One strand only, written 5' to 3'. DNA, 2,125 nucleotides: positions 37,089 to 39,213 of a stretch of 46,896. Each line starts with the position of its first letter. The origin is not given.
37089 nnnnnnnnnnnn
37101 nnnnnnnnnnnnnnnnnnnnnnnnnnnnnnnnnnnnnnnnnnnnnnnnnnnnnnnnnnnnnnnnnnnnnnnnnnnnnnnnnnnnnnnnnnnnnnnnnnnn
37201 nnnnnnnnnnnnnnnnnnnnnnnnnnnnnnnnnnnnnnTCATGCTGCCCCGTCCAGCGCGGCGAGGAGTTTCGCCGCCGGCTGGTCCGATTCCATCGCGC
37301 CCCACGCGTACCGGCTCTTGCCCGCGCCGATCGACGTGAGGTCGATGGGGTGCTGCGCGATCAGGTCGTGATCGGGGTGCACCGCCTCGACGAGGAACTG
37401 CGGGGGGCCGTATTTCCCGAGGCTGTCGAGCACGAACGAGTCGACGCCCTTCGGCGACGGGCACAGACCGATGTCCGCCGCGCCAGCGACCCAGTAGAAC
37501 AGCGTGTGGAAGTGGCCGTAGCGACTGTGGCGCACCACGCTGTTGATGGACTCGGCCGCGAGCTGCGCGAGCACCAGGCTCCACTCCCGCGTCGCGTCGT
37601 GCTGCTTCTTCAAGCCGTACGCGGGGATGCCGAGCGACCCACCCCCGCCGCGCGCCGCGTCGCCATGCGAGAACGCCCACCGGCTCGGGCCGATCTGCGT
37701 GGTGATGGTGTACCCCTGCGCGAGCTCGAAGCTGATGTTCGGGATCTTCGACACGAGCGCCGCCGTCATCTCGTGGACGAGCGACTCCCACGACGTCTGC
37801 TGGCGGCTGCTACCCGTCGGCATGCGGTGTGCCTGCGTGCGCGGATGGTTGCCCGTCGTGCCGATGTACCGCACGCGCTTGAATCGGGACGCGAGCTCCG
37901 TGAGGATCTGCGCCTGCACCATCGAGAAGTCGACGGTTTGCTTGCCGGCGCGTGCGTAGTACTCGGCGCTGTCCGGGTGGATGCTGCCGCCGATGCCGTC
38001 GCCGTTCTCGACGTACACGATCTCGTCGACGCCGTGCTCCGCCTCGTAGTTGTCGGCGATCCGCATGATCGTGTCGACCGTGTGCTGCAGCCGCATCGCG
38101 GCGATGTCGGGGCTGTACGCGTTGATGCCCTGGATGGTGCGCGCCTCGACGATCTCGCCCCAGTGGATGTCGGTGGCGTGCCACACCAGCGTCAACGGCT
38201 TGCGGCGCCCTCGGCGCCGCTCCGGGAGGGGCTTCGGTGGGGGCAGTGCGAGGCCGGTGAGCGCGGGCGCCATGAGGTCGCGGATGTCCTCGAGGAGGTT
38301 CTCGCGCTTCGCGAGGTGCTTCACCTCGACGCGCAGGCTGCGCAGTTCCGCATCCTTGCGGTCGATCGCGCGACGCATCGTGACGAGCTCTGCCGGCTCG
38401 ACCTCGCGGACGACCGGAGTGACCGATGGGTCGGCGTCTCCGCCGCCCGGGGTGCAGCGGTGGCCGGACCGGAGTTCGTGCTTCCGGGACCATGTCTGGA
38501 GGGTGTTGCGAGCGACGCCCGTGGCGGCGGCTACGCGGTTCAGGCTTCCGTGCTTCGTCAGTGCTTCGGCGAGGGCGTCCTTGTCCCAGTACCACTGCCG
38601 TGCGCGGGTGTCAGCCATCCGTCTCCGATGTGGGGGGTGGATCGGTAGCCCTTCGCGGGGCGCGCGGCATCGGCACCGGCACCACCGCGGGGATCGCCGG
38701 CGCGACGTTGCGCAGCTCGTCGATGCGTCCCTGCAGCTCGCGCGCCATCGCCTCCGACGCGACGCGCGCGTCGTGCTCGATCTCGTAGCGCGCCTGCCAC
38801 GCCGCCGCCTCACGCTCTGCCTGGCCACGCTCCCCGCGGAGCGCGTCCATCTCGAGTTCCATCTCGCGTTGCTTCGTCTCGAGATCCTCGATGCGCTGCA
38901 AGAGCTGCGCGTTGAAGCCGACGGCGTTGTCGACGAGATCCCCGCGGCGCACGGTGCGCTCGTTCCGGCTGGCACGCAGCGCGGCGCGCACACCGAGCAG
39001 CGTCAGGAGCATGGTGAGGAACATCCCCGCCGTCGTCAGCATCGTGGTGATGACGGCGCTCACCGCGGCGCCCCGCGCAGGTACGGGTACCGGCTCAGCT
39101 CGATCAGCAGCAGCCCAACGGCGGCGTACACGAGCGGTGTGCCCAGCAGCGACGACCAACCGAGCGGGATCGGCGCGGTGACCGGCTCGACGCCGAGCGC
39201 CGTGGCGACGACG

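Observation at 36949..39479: Coupled 4-gene operon (4-TM protein, TM/coiled-coil protein, HTH-metallophosphoesterase, small acidic protein) between tail and lysis genes: candidate uncharacterised prophage defence or exclusion module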

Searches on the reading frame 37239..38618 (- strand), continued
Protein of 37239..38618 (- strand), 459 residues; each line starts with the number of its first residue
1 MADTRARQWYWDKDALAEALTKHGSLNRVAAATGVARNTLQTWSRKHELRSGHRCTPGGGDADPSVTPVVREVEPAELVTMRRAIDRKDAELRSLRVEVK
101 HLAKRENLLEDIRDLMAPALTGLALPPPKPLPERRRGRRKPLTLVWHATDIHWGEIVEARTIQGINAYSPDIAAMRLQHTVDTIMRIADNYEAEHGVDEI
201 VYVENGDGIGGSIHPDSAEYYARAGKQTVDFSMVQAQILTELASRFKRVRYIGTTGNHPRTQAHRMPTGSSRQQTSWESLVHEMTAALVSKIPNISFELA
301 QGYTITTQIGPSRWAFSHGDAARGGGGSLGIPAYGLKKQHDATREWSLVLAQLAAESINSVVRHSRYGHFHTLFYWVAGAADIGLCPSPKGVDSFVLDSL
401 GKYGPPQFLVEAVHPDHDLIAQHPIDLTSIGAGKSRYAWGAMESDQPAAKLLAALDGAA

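Call 85: search_protein_families(library=phrogs, proteins=[L001:6563-6940:+, L001:6937-8355:+, L001:4153-4710:+, L008:533-1039:+, L008:1036-1314:+, L011:8820-9401:+], max_evalue=0.001)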
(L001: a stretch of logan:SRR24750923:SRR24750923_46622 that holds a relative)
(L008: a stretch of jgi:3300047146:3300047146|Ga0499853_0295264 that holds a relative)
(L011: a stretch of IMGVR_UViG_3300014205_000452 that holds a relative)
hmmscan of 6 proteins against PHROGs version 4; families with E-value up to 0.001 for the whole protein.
L001:6563-6940:+ (125 aa): 1 family
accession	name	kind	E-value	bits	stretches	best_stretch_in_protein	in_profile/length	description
phrog_5845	-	unknown function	6e-05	24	1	1-39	16-58/170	-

L001:6937-8355:+ (472 aa): 6 families
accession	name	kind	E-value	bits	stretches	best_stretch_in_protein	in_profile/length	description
phrog_5902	-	unknown function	4.2e-53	181.9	1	5-352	10-355/359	-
phrog_2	-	head and packaging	1.2e-43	151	1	25-458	262-592/807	terminase large subunit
phrog_20197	-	unknown function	2.7e-11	44.6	1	7-101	12-107/158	-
phrog_675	-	head and packaging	3.3e-06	26.7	0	29-181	43-193/576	terminase large subunit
phrog_7579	-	head and packaging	2.3e-05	24.7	1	40-213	14-191/239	terminase large subunit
phrog_34449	-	unknown function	0.00018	22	0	9-53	15-60/241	-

L001:4153-4710:+ (185 aa): 1 family
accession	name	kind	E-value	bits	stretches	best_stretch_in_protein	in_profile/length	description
phrog_4102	-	head and packaging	7.5e-07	30.5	1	24-134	12-96/166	terminase small subunit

L008:533-1039:+ (168 aa): 0 families

L008:1036-1314:+ (92 aa): 1 family
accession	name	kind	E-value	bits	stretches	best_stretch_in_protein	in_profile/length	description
phrog_9869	-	unknown function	5.2e-06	27.4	1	38-60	67-89/98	-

L011:8820-9401:+ (193 aa): 2 families
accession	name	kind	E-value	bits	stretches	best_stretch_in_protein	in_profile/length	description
phrog_16823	-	tail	5.3e-05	21.7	1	98-191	966-1054/1948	tail length tape measure protein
phrog_465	-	lysis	0.00066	20.1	0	83-153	57-112/292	endolysin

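Call 87: search_dna_similar(query=L019:5938-7176:+, collection=phages, mode=protein, max_rows=40, rows=spread, max_evalue=0.00001)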
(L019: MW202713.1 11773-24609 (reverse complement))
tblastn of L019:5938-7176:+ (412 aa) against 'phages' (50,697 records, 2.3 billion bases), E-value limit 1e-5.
Records with a match: 77; places in all: 77; records where one place covers at least 80% of the query: 1.
Best place of each record, by identity: >=99% 1; <60% 76.
By first word of the organism name: Phocaeicola 24; Parabacteroides 15; Bacteroides 14; Synechococcus 3; Clostridioides 3; Cyanophage 2; Ralstonia 2; Bacteriophage 2; Clostridium 2; Lactobacillus 2; and 8 more.
By host as written in the record: - 6; Parabacteroides merdae DA116 6; Phocaeicola dorei DA26 5; Phocaeicola massiliensis DA127 4; Parabacteroides merdae DA708 3; Parabacteroides merdae DA682 3; Phocaeicola vulgatus DA283 3; Phocaeicola vulgatus DA741 3; and 30 more.
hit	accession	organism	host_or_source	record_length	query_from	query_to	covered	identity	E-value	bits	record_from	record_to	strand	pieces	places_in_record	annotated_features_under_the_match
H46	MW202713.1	Caudoviricetes sp.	Manatee Spring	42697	1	412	100%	100.0%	0e+0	822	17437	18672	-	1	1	archeal DNA polymerase iI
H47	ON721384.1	Bacteroides phage EMB1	Bacteroides uniformis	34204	92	412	78%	31.8%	6e-34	140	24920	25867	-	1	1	DNA polymerase II small subunit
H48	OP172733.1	Bacteroides phage BU241P1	Bacteroides uniformis DA241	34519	92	401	75%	32.6%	4e-34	140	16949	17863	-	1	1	hypothetical protein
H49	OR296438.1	Bacteroides phage C2_18_80S2P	Bacteroides uniformis MB18-80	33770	92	401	75%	32.3%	4e-33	137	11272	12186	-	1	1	DNA polymerase II small subunit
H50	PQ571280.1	Bacteroides phage BU1-1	Bacteroides uniformis BG16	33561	92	397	74%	31.4%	8e-34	139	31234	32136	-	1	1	exonuclease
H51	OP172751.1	Bacteroides phage BX788P2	Bacteroides xylanisolvens DA788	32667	92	397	74%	30.2%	2e-34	141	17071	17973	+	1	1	hypothetical protein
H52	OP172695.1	Phocaeicola phage BM127P2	Phocaeicola massiliensis DA127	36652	92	397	74%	29.7%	3e-30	129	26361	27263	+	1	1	hypothetical protein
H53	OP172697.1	Phocaeicola phage BM127P4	Phocaeicola massiliensis DA127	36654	92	397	74%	29.7%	3e-30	129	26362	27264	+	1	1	hypothetical protein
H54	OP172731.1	Bacteroides phage BU183P1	Bacteroides uniformis DA183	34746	92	397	74%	29.6%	9e-32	133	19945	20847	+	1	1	hypothetical protein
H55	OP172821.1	Parabacteroides phage PM21P1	Parabacteroides merdae DA21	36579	117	401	69%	31.4%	6e-30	128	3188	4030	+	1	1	hypothetical protein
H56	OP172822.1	Parabacteroides phage PM21P2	Parabacteroides merdae DA21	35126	117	401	69%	31.4%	7e-30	128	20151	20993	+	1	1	hypothetical protein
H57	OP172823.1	Parabacteroides phage PM93P1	Parabacteroides merdae BSC93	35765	117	401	69%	31.4%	1e-29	127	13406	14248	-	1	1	hypothetical protein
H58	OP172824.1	Parabacteroides phage PM116P1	Parabacteroides merdae DA116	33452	117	401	69%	31.4%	1e-29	127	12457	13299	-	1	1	hypothetical protein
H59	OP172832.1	Parabacteroides phage PM682P6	Parabacteroides merdae DA682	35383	117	401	69%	31.4%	1e-29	127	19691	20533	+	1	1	hypothetical protein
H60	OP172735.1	Bacteroides phage BU730P1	Bacteroides uniformis DA730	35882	94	397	74%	29.1%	5e-31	131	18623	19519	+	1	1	hypothetical protein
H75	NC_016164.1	Synechococcus phage S-CBS1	Synechococcus sp. CB0201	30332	110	397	70%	29.0%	8e-32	134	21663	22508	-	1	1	DNA repair exonuclease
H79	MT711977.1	Streptomyces phage Dagobah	Streptomyces coelicolor M600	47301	130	387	63%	27.5%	2e-12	75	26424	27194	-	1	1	putative DNA repair nuclease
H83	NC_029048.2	Clostridium phage phiCD211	Clostridium difficile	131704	94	367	67%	25.0%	5e-8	61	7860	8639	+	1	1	exonuclease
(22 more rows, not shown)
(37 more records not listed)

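Call 88: get_annotated_region(hit=H79, flank=5000)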
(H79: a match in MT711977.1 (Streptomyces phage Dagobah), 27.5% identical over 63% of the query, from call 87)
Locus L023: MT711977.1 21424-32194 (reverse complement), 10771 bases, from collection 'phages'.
description: Streptomyces phage Dagobah, complete genome.
organism: Streptomyces phage Dagobah (NCBI taxid 2740180)
taxonomy: Viruses
host: Streptomyces coelicolor M600; source: soil; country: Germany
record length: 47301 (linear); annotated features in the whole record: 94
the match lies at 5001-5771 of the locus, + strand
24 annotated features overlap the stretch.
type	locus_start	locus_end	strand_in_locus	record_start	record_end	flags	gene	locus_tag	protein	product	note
CDS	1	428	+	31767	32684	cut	-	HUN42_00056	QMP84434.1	DNA-binding transcriptional regulator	-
CDS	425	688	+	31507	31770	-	-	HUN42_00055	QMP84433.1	hypothetical protein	-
CDS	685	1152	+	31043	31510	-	-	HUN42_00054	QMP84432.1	endonuclease VII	-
CDS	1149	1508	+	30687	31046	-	-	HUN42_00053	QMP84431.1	LysR family transcriptional regulator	-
CDS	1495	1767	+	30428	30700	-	-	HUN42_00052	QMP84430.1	hypothetical protein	-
CDS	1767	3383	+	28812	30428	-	-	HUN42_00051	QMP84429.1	putative exonuclease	-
CDS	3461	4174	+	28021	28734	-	-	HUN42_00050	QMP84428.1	hypothetical protein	-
CDS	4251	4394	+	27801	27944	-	-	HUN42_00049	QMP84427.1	protein of unknown function DUF2700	-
CDS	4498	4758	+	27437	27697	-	-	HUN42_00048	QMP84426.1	hypothetical protein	-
CDS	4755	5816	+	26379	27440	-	-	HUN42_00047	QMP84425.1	putative DNA repair nuclease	-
CDS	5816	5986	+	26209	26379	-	-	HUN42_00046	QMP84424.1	hypothetical protein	-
CDS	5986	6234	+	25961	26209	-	-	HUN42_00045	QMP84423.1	hypothetical protein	-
CDS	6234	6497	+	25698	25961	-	-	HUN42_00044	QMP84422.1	hypothetical protein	-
CDS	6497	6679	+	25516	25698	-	-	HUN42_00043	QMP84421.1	hypothetical protein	-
CDS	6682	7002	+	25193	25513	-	-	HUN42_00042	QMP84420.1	hypothetical protein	-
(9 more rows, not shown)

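Call 89: get_annotated_region(hit=H83, flank=5000)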
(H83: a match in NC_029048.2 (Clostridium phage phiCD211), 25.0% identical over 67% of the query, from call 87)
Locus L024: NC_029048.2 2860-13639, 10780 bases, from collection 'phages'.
description: Clostridium phage phiCD211, complete genome.
organism: Clostridium phage phiCD211 (NCBI taxid 1582152)
taxonomy: Viruses; Duplodnaviria; Heunggongvirae; Uroviricota; Caudoviricetes
host: Clostridium difficile; source: -; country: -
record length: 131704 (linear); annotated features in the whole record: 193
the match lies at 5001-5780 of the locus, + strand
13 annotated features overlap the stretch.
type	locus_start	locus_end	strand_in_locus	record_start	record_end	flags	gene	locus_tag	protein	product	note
CDS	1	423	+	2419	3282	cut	-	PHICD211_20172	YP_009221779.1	hypothetical protein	Evidence 5 : No homology to any previously reported sequences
CDS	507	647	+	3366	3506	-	-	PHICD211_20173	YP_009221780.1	hypothetical protein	Evidence 5 : No homology to any previously reported sequences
CDS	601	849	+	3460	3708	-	-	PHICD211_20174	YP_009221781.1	hypothetical protein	Evidence 5 : No homology to any previously reported sequences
CDS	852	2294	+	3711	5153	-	-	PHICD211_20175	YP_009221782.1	sigma factor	Evidence 5 : No homology to any previously reported sequences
CDS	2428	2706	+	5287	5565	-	-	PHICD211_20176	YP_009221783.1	HU family DNA-binding protein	Evidence 3 : Function proposed based on presence of conserved amino acid motif, structural feature or limited homology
tRNA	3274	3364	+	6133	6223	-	-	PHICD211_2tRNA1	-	tRNA-Ser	-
CDS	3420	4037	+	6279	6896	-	-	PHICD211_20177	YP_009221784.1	tail fiber protein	Evidence 4 : Homologs of previously reported genes of unknown function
CDS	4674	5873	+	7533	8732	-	-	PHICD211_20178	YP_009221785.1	exonuclease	Evidence 4 : Homologs of previously reported genes of unknown function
CDS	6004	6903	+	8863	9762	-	-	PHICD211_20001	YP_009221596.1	hypothetical protein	Evidence 5 : No homology to any previously reported sequences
CDS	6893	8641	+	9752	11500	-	-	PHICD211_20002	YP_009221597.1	Terminase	Evidence 4 : Homologs of previously reported genes of unknown function TerL from InterPro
CDS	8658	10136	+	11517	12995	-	-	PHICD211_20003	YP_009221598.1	portal protein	Evidence 5 : No homology to any previously reported sequences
CDS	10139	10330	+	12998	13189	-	-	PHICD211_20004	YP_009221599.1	hypothetical protein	Evidence 5 : No homology to any previously reported sequences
CDS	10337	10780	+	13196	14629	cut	-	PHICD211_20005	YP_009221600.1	Putative structural protein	Evidence 5 : No homology to any previously reported sequences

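Call 90: get_annotated_region(hit=H75, flank=5000)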
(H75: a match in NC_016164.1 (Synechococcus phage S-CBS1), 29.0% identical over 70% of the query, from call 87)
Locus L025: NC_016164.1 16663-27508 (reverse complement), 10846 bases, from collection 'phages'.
description: Synechococcus phage S-CBS1, complete genome.
organism: Synechococcus phage S-CBS1 (NCBI taxid 909297)
taxonomy: Viruses; Duplodnaviria; Heunggongvirae; Uroviricota; Caudoviricetes
host: Synechococcus sp. CB0201; source: surface seawater; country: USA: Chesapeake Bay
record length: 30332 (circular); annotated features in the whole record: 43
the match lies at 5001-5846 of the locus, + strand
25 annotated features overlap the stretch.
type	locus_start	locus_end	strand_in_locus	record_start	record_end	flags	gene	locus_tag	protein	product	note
CDS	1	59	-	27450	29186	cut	-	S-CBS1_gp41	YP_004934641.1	hypothetical protein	-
CDS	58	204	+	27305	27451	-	-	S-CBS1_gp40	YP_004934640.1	hypothetical protein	-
CDS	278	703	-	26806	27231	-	-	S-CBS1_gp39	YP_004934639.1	hypothetical protein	-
CDS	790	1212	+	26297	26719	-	-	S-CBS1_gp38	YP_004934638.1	RusA-like Holliday junction resolvase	-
CDS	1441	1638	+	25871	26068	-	-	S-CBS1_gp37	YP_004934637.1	hypothetical protein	-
CDS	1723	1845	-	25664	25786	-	-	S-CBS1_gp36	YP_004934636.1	hypothetical protein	-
CDS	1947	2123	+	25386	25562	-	-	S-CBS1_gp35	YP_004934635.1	hypothetical protein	-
CDS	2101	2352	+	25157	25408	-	-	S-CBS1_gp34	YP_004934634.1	hypothetical protein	-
CDS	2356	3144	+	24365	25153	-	exo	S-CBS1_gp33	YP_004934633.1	exonuclease VIII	-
CDS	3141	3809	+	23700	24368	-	-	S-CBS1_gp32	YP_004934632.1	hypothetical protein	-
CDS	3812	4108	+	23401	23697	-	-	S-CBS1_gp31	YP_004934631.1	hypothetical protein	-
CDS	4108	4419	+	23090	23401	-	-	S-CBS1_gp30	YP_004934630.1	hypothetical protein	-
CDS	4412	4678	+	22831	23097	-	-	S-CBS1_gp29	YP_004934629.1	hypothetical protein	-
CDS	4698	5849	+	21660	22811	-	-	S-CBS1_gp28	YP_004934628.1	DNA repair exonuclease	-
CDS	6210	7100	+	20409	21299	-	rpsD4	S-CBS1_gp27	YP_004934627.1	RNA polymerase sigma factor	-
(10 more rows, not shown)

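Call 99: find_related_loci(query=A1, collection=metagenome_contigs, flank=6000)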
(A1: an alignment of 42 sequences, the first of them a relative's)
Query A1 (459 aa) in metagenome_contigs; peptide patterns used: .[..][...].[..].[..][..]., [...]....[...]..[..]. (x = any residue, [..] = any of these).
340 stretches matched a pattern; 12 encode a relative of the query (tblastn E <= 1e-3); 11 distinct loci.
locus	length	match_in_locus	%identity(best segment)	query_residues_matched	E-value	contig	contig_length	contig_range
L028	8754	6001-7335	53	12-439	4e-149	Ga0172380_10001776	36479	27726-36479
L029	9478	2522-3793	50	16-439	4e-131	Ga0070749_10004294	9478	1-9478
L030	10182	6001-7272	50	16-439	4e-131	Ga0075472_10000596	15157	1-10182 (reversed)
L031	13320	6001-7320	54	4-439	2e-162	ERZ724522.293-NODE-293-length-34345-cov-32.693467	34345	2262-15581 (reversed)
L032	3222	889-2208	35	6-453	1e-74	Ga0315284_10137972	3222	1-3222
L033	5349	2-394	43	319-452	9e-24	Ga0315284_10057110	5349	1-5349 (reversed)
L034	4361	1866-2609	27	77-330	2e-19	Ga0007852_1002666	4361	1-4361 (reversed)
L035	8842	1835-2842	26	89-416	2e-18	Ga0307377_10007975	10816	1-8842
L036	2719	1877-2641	27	89-339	7e-17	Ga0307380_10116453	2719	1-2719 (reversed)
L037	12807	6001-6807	24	143-430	5e-15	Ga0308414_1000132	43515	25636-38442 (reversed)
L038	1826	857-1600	26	77-330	2e-14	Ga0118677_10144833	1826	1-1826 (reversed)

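Call 101: find_encoding_contigs(protein=P0024, flank=10000, max_places=1)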
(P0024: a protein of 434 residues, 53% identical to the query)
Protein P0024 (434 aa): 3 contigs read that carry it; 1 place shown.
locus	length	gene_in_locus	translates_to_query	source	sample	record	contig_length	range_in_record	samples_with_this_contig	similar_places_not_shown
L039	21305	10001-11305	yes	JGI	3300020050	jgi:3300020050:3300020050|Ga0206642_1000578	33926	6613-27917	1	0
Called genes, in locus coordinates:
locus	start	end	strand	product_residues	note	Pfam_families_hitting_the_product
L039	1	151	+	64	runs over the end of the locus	-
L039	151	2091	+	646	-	-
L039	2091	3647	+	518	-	PF05709:Sipho_tail (weak), PF13385:Laminin_G_3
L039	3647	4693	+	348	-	-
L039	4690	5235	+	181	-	-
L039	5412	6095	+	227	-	-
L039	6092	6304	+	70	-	-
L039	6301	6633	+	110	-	-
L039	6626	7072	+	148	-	-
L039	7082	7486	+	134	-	PF23140:Gp80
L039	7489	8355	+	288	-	-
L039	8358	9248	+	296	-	-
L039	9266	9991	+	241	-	-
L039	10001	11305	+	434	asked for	-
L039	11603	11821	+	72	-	PF01381:HTH_3 (weak)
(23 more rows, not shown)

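Call 103: search_protein_families(library=padloc, proteins=[L018:4548-5747:+], max_evalue=0.1)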
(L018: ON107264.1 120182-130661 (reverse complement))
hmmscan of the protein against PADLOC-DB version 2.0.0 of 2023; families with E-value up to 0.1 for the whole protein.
L018:4548-5747:+ (399 aa): 0 families

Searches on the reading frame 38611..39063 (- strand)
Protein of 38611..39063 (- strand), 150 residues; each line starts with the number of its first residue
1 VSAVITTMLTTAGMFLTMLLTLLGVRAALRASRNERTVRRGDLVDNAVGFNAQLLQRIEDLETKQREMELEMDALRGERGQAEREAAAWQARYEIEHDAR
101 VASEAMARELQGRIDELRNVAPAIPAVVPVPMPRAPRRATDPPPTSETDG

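Call 3: search_protein_families(library=pfam, proteins=[window:38611-39063:-], max_evalue=1)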
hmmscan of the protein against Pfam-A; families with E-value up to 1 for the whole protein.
window:38611-39063:- (150 aa): 2 families
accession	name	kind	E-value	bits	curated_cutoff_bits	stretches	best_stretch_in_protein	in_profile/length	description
PF20492.3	ERM_helical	-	0.036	14.6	40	1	56-118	34-96/120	Ezrin/radixin/moesin, alpha-helical domain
PF24319.2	DUF7491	-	0.055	14.1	30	1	51-83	58-90/90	Coiled-coil region of unknown function (DUF7491)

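Call 4: search_protein_families(library=phrogs, proteins=[window:38611-39063:-], max_evalue=0.1)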
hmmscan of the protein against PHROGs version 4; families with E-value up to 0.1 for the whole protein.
window:38611-39063:- (150 aa): 1 family
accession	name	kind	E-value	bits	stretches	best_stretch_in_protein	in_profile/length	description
phrog_27382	-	unknown function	0.015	16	0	51-69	32-50/51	-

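Call 5: search_protein_families(library=padloc, proteins=[window:38611-39063:-], max_evalue=1)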
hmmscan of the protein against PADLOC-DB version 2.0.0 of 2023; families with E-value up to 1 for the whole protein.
window:38611-39063:- (150 aa): 2 families
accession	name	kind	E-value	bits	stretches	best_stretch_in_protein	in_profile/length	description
PDLC03864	LmuB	-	0.0046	13.5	1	53-123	415-484/657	-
PDLC00261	LmuB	-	0.039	10.8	1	53-109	109-162/355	AAA ATPase domain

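Call 77: find_related_loci(query=window:38611-39063:-, collection=viral_contigs, flank=6000)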
Query window:38611-39063:- (150 aa) in viral_contigs; peptide patterns used: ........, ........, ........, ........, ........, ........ (x = any residue, [..] = any of these).
33 stretches matched a pattern, but none encodes a relative of the query by tblastn (E <= 1e-3).
